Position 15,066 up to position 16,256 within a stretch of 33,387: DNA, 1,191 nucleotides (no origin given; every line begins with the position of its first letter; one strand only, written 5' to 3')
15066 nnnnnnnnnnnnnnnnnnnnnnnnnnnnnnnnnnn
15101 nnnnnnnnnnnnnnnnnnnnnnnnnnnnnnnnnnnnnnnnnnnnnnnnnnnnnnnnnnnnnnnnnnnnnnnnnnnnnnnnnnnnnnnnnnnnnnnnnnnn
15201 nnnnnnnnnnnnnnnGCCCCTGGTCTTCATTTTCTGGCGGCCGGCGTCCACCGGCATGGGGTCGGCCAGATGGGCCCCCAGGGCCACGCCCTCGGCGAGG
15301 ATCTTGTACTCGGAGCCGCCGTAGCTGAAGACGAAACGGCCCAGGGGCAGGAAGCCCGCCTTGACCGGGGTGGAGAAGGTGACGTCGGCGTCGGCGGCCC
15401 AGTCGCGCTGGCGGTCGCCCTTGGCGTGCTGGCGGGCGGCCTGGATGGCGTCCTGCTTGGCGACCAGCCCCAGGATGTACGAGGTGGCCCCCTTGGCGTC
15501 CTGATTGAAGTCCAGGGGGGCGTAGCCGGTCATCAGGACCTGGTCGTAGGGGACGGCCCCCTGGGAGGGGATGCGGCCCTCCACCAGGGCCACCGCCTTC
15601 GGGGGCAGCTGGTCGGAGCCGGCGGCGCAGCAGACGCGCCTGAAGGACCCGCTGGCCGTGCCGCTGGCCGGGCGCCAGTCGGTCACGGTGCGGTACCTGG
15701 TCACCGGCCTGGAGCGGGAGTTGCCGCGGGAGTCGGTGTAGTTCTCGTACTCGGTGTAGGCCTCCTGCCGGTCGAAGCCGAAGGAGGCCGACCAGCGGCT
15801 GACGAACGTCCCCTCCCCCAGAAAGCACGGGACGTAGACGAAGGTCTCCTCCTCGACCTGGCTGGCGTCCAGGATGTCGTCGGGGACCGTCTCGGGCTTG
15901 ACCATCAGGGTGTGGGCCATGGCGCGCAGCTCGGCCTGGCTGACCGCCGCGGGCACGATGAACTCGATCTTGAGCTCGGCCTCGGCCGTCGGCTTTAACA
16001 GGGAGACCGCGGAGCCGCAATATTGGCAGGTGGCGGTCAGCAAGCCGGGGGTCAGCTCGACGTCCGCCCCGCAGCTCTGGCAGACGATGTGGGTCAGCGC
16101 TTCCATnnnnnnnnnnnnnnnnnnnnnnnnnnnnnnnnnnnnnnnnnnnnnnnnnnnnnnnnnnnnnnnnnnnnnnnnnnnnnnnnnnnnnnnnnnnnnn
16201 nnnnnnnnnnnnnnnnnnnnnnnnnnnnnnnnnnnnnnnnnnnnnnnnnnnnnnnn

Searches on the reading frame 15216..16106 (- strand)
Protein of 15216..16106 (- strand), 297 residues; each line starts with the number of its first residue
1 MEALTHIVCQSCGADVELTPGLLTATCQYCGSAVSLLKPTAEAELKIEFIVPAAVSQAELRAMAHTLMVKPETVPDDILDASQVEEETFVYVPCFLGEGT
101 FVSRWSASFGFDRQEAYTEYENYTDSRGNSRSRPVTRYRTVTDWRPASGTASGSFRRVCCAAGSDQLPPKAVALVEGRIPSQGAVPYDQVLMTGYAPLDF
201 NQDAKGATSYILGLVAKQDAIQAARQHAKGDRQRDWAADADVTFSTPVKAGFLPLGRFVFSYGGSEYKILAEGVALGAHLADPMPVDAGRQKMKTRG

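Call 18: find_homologous_proteins(query=A1, max_evalue=0.01)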
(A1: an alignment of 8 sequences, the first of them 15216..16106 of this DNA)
Query A1 (8 sequences) (297 aa, profile of the alignment): 39 proteins with E <= 0.01 among 8000 candidates.
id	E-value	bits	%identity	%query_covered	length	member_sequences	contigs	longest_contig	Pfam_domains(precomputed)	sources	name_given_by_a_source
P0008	6.1e-150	516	52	100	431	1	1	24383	-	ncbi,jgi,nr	ncbi:MAG: hypothetical protein LBF58_02285 [Deltaproteobacteria bacterium]|jgi:DNA-directed RNA poly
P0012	5.6e-83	297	47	70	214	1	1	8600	-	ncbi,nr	ncbi:MAG: hypothetical protein LBE31_01130, partial [Deltaproteobacteria bacterium]|nr:hypothetical 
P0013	2.5e-81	291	40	98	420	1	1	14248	-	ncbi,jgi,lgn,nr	ncbi:MAG: hypothetical protein LBW85_01710 [Deltaproteobacteria bacterium]|jgi:hypothetical protein|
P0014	9.2e-79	283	38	100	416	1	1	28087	-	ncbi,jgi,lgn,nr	ncbi:MAG: hypothetical protein LBF40_09485 [Deltaproteobacteria bacterium]|jgi:hypothetical protein|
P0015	1.5e-77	279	36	100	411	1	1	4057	-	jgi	jgi:hypothetical protein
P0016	5.3e-77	277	37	100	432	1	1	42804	-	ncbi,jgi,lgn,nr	ncbi:MAG: hypothetical protein LBG06_03930 [Deltaproteobacteria bacterium]|jgi:hypothetical protein|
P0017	7.8e-77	276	35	100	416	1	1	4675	-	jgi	jgi:hypothetical protein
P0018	2.4e-76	275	37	100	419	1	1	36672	-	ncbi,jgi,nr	ncbi:MAG: hypothetical protein LBR53_03450 [Deltaproteobacteria bacterium]|jgi:predicted RNA-binding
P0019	3.7e-76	274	36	100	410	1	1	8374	-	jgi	jgi:hypothetical protein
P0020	5.1e-76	274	38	100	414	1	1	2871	-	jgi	jgi:hypothetical protein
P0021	5.5e-76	274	35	100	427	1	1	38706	-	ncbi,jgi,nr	ncbi:MAG: hypothetical protein LBT40_03620 [Deltaproteobacteria bacterium]|jgi:predicted RNA-binding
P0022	1.3e-75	272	38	100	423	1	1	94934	-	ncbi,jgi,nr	ncbi:MAG: hypothetical protein LBR80_05005 [Deltaproteobacteria bacterium]|jgi:hypothetical protein|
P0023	3.2e-75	271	36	100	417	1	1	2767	-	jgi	jgi:hypothetical protein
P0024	4.9e-74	267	38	100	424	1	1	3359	-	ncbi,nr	ncbi:MAG: hypothetical protein LBQ12_10785, partial [Deltaproteobacteria bacterium]|nr:hypothetical 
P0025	3.8e-73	264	42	89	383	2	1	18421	-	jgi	jgi:hypothetical protein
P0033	6.9e-63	231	36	96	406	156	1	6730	-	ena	-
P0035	3.9e-60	222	34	96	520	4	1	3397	-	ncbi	-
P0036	3.5e-59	218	34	96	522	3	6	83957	-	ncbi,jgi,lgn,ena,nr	ncbi:MAG: hypothetical protein J5492_05895 [Oxalobacter sp.]|jgi:DNA-directed RNA polymerase subunit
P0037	5.0e-57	211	35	96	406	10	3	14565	-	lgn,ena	-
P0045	1.2e-24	105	26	89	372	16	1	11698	PF26408.2,PF08271.18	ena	-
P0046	2.0e-17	81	30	65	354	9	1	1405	-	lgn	-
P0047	4.6e-16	77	21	91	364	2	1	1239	-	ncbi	-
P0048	6.5e-15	73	31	10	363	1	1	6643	-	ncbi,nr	ncbi:MAG: primosomal protein N' (replication factor Y) - superfamily II helicase [Gammaproteobacteri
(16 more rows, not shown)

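Call 19: search_protein_families(library=pfam, proteins=[P0045, P0046, P0047, P0048, P0036, P0013, window:15216-16106:-], max_evalue=10)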
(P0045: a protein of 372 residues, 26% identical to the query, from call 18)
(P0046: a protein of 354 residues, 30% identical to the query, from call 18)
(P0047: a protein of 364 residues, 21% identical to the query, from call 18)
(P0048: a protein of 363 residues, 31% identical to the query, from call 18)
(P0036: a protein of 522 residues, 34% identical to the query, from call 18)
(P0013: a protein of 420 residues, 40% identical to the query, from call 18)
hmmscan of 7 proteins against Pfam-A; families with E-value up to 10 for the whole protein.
P0045 (372 aa): 53 families (the best 25 are shown)
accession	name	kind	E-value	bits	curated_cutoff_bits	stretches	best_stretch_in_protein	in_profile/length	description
PF08271.17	Zn_Ribbon_TF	-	7.1e-10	38.7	29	2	17-56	2-42/43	TFIIB zinc-binding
PF01155.25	HypA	-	0.00024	21.6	28.9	2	61-105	55-96/112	Hydrogenase/urease nickel incorporation, metallochaperone, hypA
PF05191.20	ADK_lid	-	0.0009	19.5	26.6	1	79-106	3-32/36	Adenylate kinase, active site lid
PF23548.1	Zn_ribbon_FGT1_2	-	0.0028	17.6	27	2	13-29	18-34/35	FORGETTER1 second zinc ribbon domain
PF07295.17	DUF1451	-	0.0077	16.8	26.1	2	75-104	111-140/146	Zinc-ribbon containing domain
PF18319.7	Zn_ribbon_PriA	-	0.015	15.6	26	1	18-43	1-26/27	PriA DNA helicase Cys-rich region (CRR) domain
PF03966.22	Trm112p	-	0.019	15.3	22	1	18-41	10-33/40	Trm112p-like protein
PF23451.1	Zn_ribbon_PaaD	-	0.021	14.9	27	1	4-23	3-22/53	PaaD zinc beta ribbon domain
PF12773.13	DZR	-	0.023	15.3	27.3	2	17-40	14-31/45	Double zinc ribbon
PF09297.16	Zn_ribbon_NUD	-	0.026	14.7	24.8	1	18-41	6-29/32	NADH pyrophosphatase zinc ribbon domain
PF03413.25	PepSY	-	0.027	15.2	24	1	317-344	31-59/60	Peptidase propeptide and YPEB domain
PF07754.17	HVO_2753_ZBP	-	0.034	14.4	33.2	3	18-43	1-26/46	Small zinc finger protein HVO_2753-like, Zn-binding pocket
PF13240.11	Zn_Ribbon_1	-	0.034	14.4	25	0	34-42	14-22/23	zinc-ribbon domain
PF13248.11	Zn_ribbon_3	-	0.036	14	27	1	17-42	4-25/26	zinc-ribbon domain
PF25165.1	DUF7828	-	0.051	13.7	25.7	1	8-70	20-80/87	Domain of unknown function (DUF7828)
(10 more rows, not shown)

P0046 (354 aa): 0 families

P0047 (364 aa): 23 families
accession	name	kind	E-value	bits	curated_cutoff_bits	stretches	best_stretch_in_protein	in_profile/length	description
PF01155.25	HypA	-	0.04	14.4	28.9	2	68-102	65-97/112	Hydrogenase/urease nickel incorporation, metallochaperone, hypA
PF08271.17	Zn_Ribbon_TF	-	0.045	13.8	29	1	10-36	1-28/43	TFIIB zinc-binding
PF07295.17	DUF1451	-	0.049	14.2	26.1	1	5-35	109-139/146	Zinc-ribbon containing domain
PF03413.25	PepSY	-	0.089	13.6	24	1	308-336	30-59/60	Peptidase propeptide and YPEB domain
PF07191.17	Zn_ribbon_6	-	0.1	13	25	1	8-34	15-36/67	Double zinc ribbon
PF05191.20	ADK_lid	-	0.12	12.7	26.6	1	76-102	4-31/36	Adenylate kinase, active site lid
PF22109.2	Zn_ribbon_tTFIIB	-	0.24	11.8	28.6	1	30-48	12-30/40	Transcription factor IIB, zinc ribbon, Trypanosome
PF13248.11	Zn_ribbon_3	-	0.25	11.3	27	2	10-33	3-22/26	zinc-ribbon domain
PF12773.13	DZR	-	0.32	11.6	27.3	1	5-37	8-34/45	Double zinc ribbon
PF02591.20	Zn_ribbon_9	-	0.46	11.1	29.1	0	5-17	18-31/33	C4-type zinc ribbon domain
PF23145.1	Zf_2nd_IFT121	-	1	9.6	25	1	9-35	16-42/45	IFT121, second zinc finger domain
PF14354.12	Lar_restr_allev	-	1.1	10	28.6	0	93-103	5-15/58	Restriction alleviation protein Lar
PF10080.14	FtrD-like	-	1.9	9.1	26.3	0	11-36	36-60/101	Membrane iron-sulfur containing protein FtrD-like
PF09723.15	Zn_ribbon_8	-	2.3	8.7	34.4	1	10-35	6-34/41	Zinc ribbon domain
PF00569.23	ZZ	-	2.8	8.3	21.4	1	7-30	2-25/45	Zinc finger, ZZ type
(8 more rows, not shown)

P0048 (363 aa): 41 families (the best 25 are shown)
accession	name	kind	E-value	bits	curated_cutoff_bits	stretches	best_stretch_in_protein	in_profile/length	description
PF01155.25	HypA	-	0.00011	22.7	28.9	2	8-42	70-102/112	Hydrogenase/urease nickel incorporation, metallochaperone, hypA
PF12773.13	DZR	-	0.0011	19.5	27.3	2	5-35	9-33/45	Double zinc ribbon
PF07295.17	DUF1451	-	0.0021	18.7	26.1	2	8-35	113-140/146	Zinc-ribbon containing domain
PF08271.17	Zn_Ribbon_TF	-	0.0025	17.8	29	1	28-40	2-13/43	TFIIB zinc-binding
PF14446.12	Prok-RING_1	-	0.0032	17.8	29.1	2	10-33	6-27/54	Prokaryotic RING finger family 1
PF09723.15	Zn_ribbon_8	-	0.013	16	34.4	2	71-96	8-36/41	Zinc ribbon domain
PF09297.16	Zn_ribbon_NUD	-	0.043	14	24.8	1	13-36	8-31/32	NADH pyrophosphatase zinc ribbon domain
PF25165.1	DUF7828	-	0.043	13.9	25.7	1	8-41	27-59/87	Domain of unknown function (DUF7828)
PF18439.7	zf_UBZ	-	0.058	13.5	25.6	0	7-19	1-13/32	Ubiquitin-Binding Zinc Finger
PF10080.14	FtrD-like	-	0.062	13.9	26.3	1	11-38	37-63/101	Membrane iron-sulfur containing protein FtrD-like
PF14690.11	Zn_ribbon_ISL3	-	0.066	14.1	25.5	1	86-107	2-22/47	zinc-finger of transposase IS204/IS1001/IS1096/IS1165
PF08274.17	Zn_Ribbon_YjdM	-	0.069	13.6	30.8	1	10-34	4-27/30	PhnA Zinc-Ribbon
PF14354.12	Lar_restr_allev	-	0.075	13.7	28.6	1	27-83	4-42/58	Restriction alleviation protein Lar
PF12647.12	RNHCP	-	0.091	13.2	24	1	7-36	2-33/90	RNHCP domain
PF13920.12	zf-C3HC4_3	-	0.15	12.3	27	2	70-95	25-45/49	Zinc finger, C3HC4 type (RING finger)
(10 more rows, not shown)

P0036 (522 aa): 20 families
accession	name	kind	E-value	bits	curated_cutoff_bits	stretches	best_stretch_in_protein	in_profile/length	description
PF13248.11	Zn_ribbon_3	-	0.0083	16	27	1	28-37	4-13/26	zinc-ribbon domain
PF12773.13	DZR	-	0.009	16.6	27.3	1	10-38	14-36/45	Double zinc ribbon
PF08271.17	Zn_Ribbon_TF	-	0.012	15.6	29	1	8-23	19-34/43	TFIIB zinc-binding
PF06912.16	DUF1275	-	0.014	15.7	25.4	1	283-320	155-190/193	Protein of unknown function (DUF1275)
PF23430.1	DUF7117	-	0.02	14.9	28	1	10-71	8-67/232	Family of unknown function (DUF7117)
PF07754.17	HVO_2753_ZBP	-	0.023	14.9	33.2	1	11-36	1-26/46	Small zinc finger protein HVO_2753-like, Zn-binding pocket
PF01155.25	HypA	-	0.027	14.9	28.9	1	5-42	67-103/112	Hydrogenase/urease nickel incorporation, metallochaperone, hypA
PF23548.1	Zn_ribbon_FGT1_2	-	0.033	14.2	27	1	11-37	5-31/35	FORGETTER1 second zinc ribbon domain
PF23455.1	DUF7129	-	0.05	13.8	30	1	5-36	8-37/45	Domain of unknown function (DUF7129)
PF13240.11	Zn_Ribbon_1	-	0.058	13.7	25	1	29-35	16-22/23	zinc-ribbon domain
PF06943.17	zf-LSD1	-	0.091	13.1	20.2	1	11-34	1-24/25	LSD1 zinc finger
PF25169.1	DUF7830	-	0.092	13.1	27.5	1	24-42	32-50/72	Domain of unknown function (DUF7830)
PF18319.7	Zn_ribbon_PriA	-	0.11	12.9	26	1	11-35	1-25/27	PriA DNA helicase Cys-rich region (CRR) domain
PF12572.13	DUF3752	-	0.13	13.2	23.7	1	438-489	16-67/151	Protein of unknown function (DUF3752)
PF11426.13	Tn7_TnsC_Int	-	0.13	12.7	24.3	1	66-82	12-28/47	Tn7 transposition regulator TnsC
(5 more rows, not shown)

P0013 (420 aa): 16 families
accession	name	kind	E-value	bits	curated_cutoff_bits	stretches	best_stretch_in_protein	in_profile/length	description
PF23548.1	Zn_ribbon_FGT1_2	-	0.00028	20.8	27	1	6-33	2-29/35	FORGETTER1 second zinc ribbon domain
PF24460.1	DUF7575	-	0.0022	17.8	28.5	2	6-17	3-14/28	Domain of unknown function (DUF7575)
PF07754.17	HVO_2753_ZBP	-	0.0079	16.4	33.2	1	9-34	1-26/46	Small zinc finger protein HVO_2753-like, Zn-binding pocket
PF25403.1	zf-C2H2_ZFAND2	-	0.079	13.4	27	0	7-23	3-19/40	ZFAND2A/B-like C2H2 zinc finger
PF25208.1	DUF7838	-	0.08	13.3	28.5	1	1-15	1-15/55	Domain of unknown function (DUF7838)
PF09297.16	Zn_ribbon_NUD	-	0.09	12.9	24.8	1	9-33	6-30/32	NADH pyrophosphatase zinc ribbon domain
PF15616.11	TerY_C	-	0.16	12.5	28.4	1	11-38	90-116/129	TerY-C metal binding domain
PF23547.1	Zn_ribbon_FGT1_1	-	0.16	12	27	1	6-31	2-27/35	FORGETTER1 first zinc ribbon domain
PF13248.11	Zn_ribbon_3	-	0.17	11.9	27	1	4-13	14-23/26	zinc-ribbon domain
PF07282.18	Cas12f1-like_TNB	-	0.27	11.9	26.3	1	7-35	29-51/60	Cas12f1-like, TNB domain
PF21344.3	Zn_ribbon_LysW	-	0.3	11.2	27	0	8-18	2-12/46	Alpha-aminoadipate carrier protein LysW-like, globular domain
PF14354.12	Lar_restr_allev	-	0.33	11.7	28.6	1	26-42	5-21/58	Restriction alleviation protein Lar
PF14255.11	Cys_rich_CPXG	-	0.36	11.2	25.2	1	7-35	1-35/52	Cysteine-rich CPXCG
PF23455.1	DUF7129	-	0.37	11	30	1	3-16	24-37/45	Domain of unknown function (DUF7129)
PF01396.24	Zn_ribbon_Top1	-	0.52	10.6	32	0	7-16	2-11/39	Topoisomerase DNA binding C4 zinc finger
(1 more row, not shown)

window:15216-16106:- (297 aa): 4 families
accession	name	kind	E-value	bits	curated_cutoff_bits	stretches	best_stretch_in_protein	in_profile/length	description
PF12773.13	DZR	-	0.043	14.4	27.3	1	7-35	13-35/45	Double zinc ribbon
PF24444.1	DUF7563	-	0.1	12.6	27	1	25-35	2-12/39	Family of unknown function (DUF7563)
PF24463.1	DUF7577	-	0.1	12.6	28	1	6-17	2-13/27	Domain of unknown function (DUF7577)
PF14599.11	zinc_ribbon_6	-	0.25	11.7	27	1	4-32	27-55/59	Zinc-ribbon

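Call 21: find_encoding_contigs(protein=P0045, flank=6000, max_places=4)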
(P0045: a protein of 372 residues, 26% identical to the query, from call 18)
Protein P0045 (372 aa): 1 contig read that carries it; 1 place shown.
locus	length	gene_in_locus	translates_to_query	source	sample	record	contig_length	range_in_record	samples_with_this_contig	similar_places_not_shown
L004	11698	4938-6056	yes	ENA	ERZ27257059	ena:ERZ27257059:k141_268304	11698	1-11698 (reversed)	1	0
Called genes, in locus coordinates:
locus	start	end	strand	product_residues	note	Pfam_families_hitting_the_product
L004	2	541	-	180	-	PF05096:Glu_cyclase_2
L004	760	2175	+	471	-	PF13473:Cupredoxin_1, PF00116:COX2 (weak), PF19089:DUF5777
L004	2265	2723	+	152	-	-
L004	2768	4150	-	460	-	PF03448:MgtE_N, PF00571:CBS, PF01769:MgtE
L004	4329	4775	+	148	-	-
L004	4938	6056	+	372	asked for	PF26408:DUF8106 (faint), PF08271:Zn_Ribbon_TF (weak)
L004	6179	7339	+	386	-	PF04055:Radical_SAM, PF19288:CofH_C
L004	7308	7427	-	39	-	-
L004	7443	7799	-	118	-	-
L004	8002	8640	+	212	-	PF00440:TetR_N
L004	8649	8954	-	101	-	-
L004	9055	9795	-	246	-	PF06026:Rib_5-P_isom_A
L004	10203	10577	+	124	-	-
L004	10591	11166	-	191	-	PF18306:LDcluster4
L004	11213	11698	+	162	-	?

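Call 22: find_encoding_contigs(protein=P0036, flank=8000, max_places=3)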
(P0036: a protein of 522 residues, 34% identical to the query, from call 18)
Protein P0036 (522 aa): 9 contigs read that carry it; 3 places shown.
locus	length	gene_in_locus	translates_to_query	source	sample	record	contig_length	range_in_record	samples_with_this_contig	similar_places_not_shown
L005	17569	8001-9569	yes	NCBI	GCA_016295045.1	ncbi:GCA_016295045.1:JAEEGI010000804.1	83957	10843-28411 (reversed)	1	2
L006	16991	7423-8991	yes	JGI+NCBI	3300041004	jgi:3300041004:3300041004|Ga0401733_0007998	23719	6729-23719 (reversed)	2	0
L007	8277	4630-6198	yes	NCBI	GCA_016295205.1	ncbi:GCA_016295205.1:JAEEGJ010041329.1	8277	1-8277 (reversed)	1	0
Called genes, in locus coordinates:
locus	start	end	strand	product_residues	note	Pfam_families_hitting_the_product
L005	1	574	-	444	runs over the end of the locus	PF01385:OrfB_IS605, PF07282:Cas12f1-like_TNB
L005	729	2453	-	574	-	PF00723:Glyco_hydro_15, PF22422:MGH1-like_GH (weak)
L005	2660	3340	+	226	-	PF00565:SNase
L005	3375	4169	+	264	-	PF00702:Hydrolase (faint), PF08282:Hydrolase_3, PF12710:HAD (faint), PF13419:HAD_2 (faint), PF05116:S6PP (weak)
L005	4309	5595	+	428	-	PF00285:Citrate_synt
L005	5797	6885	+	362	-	PF13421:Band_7_1, PF09851:SHOCT (weak)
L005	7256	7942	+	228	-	-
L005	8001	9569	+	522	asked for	-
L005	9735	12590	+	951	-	PF16078:2-oxogl_dehyd_N, PF00676:E1_dh, PF02779:Transket_pyr, PF16870:OxoGdeHyase_C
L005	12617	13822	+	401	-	PF00364:Biotin_lipoyl, PF02817:E3_binding, PF00198:2-oxoacid_dh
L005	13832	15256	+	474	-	PF01134:GIDA, PF01262:AlaDh_PNT_C (faint), PF03486:HI0933_like (weak), PF07992:Pyr_redox_2, PF12831:FAD_oxidored, PF13738:Pyr_redox_3 (faint), PF00070:Pyr_redox, PF02852:Pyr_redox_dim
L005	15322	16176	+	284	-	-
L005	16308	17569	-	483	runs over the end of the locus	PF02321:OEP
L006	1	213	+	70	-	?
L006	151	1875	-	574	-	PF00723:Glyco_hydro_15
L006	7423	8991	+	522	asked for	-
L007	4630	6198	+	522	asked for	-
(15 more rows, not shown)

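Call 36: find_encoding_contigs(protein=P0022, flank=7000, max_places=2)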
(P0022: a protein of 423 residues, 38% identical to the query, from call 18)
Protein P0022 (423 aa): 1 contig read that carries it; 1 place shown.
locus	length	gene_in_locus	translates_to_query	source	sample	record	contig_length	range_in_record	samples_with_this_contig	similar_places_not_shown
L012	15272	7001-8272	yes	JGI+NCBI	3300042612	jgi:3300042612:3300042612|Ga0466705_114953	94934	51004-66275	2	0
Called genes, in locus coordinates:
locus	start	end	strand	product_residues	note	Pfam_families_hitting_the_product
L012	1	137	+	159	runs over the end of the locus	-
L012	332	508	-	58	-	PF23793:LysC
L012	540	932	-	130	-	-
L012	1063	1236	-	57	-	-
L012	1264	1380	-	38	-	-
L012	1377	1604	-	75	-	PF14294:DUF4372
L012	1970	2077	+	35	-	-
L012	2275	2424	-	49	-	-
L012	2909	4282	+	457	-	PF13421:Band_7_1, PF12773:DZR, PF13248:Zn_ribbon_3 (weak), PF13240:Zn_Ribbon_1 (weak), PF12773:DZR, PF13240:Zn_Ribbon_1 (weak), PF13248:Zn_ribbon_3 (weak), PF24463:DUF7577 (weak), +3 more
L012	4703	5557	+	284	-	-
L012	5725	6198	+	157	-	-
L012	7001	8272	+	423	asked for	-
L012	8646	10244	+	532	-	-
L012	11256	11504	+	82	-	-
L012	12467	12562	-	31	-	-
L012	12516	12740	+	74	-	-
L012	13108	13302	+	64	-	-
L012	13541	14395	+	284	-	-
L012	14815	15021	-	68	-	-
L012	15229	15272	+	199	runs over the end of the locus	-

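Call 37: find_encoding_contigs(protein=P0037, flank=7000, max_places=2)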
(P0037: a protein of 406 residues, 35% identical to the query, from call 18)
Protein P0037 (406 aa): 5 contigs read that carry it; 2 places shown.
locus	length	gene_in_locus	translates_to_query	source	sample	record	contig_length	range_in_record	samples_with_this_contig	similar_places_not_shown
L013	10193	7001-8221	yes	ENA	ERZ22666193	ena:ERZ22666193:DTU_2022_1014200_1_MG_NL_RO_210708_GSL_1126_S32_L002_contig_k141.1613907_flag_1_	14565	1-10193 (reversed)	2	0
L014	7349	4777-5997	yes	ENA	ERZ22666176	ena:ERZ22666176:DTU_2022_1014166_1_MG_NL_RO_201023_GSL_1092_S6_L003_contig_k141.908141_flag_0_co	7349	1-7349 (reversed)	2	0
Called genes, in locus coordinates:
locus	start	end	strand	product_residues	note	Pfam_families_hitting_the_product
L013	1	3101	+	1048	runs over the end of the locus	PF25800:FimV_N, PF13428:TPR_14 (faint), PF14559:TPR_19 (faint)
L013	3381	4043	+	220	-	-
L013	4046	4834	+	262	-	PF01416:PseudoU_synth_1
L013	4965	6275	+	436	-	PF13421:Band_7_1, PF01145:Band_7 (weak), PF17032:Zn_ribbon_15 (faint), PF12773:DZR, PF13248:Zn_ribbon_3 (faint), PF18912:DZR_2 (faint), PF12773:DZR, PF13240:Zn_Ribbon_1 (weak), +1 more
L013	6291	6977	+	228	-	-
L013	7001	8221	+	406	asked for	-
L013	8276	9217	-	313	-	PF04960:Glutaminase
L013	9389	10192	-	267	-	?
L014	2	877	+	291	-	?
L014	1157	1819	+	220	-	-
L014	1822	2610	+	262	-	PF01416:PseudoU_synth_1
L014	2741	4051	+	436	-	PF13421:Band_7_1, PF01145:Band_7 (weak), PF17032:Zn_ribbon_15 (faint), PF12773:DZR, PF13248:Zn_ribbon_3 (faint), PF18912:DZR_2 (faint), PF12773:DZR, PF13240:Zn_Ribbon_1 (weak), +1 more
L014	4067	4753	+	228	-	-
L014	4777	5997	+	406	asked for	-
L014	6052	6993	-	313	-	PF04960:Glutaminase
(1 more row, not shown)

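Call 39: find_related_loci(query=A1, collection=metagenome_contigs, flank=6000)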
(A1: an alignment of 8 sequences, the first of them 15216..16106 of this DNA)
Query A1 (297 aa) in metagenome_contigs; peptide patterns used: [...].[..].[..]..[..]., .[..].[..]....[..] (x = any residue, [..] = any of these).
112 stretches matched a pattern; 55 encode a relative of the query (tblastn E <= 1e-3); 55 distinct loci.
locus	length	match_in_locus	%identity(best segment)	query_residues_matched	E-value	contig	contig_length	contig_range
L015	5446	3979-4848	35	1-292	3e-47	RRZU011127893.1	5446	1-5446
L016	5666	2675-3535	32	9-297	2e-44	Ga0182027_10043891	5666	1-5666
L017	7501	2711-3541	32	8-292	4e-44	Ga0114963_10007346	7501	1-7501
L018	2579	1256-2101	32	9-293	1e-43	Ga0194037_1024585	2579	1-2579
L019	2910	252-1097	35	9-292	1e-42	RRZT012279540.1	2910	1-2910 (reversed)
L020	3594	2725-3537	32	7-297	2e-42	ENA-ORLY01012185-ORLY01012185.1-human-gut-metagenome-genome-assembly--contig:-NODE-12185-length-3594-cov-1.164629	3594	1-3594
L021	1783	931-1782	32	2-292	1e-41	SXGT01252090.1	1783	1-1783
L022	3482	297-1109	32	7-297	1e-40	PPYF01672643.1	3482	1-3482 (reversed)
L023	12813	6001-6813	32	7-297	1e-40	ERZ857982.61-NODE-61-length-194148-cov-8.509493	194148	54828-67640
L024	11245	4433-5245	32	7-297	2e-40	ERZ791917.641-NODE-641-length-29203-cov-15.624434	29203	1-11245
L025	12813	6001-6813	32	7-297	2e-40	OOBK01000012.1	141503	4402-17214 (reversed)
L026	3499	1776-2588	32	7-297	1e-40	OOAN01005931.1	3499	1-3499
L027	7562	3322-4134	32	7-297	2e-40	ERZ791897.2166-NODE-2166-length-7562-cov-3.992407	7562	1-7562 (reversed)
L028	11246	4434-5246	32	7-297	2e-40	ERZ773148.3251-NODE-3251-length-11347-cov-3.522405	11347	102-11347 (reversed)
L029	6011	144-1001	33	9-297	2e-40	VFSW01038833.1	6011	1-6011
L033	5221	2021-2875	28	4-293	5e-40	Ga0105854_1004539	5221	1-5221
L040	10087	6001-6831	32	4-294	4e-38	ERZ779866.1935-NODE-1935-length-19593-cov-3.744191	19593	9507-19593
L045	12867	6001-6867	30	6-294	8e-39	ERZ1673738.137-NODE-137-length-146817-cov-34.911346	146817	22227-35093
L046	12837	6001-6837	30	9-297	8e-35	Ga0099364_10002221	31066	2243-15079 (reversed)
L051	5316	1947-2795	31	7-292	8e-34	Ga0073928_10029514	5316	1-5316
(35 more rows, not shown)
